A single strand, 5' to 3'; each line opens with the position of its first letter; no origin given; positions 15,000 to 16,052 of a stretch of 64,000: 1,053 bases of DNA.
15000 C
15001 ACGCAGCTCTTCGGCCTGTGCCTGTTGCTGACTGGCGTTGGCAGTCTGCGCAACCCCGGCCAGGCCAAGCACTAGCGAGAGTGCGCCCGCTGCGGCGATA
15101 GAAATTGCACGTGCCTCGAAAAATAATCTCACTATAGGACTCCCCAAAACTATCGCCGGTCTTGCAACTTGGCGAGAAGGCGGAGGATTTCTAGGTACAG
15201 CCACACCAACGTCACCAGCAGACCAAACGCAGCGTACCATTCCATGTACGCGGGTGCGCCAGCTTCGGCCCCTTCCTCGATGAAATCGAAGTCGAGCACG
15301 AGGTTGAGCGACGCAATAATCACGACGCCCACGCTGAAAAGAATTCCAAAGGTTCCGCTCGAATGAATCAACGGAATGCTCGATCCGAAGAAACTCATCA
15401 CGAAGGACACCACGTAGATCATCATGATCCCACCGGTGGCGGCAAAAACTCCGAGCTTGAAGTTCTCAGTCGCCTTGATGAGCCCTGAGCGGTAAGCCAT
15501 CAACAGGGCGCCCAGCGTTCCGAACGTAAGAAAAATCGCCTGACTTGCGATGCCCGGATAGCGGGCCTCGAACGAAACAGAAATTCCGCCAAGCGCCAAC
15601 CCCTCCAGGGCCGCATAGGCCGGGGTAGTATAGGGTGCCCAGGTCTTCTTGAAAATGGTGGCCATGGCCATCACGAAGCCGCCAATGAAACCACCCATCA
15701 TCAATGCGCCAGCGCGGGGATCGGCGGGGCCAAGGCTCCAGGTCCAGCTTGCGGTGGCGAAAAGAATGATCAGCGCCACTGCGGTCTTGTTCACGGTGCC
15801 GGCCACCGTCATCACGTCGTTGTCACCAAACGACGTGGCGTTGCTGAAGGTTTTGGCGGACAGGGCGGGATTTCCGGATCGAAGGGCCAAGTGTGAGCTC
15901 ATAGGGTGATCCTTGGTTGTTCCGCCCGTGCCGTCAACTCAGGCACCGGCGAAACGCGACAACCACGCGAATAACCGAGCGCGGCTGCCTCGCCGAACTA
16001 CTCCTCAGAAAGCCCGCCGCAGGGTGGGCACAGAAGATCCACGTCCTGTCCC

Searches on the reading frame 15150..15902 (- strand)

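Call 81: search_protein_families(library=pfam, proteins=[window:15150-15902:-], max_evalue=0.00001)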
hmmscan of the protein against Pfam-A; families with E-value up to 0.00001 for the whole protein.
window:15150-15902:- (250 aa): 1 family
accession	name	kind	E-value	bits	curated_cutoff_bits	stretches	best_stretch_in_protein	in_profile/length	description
PF12811.12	BaxI_1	-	7.1e-79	265.1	26.2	1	11-247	1-232/233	Bax inhibitor 1 like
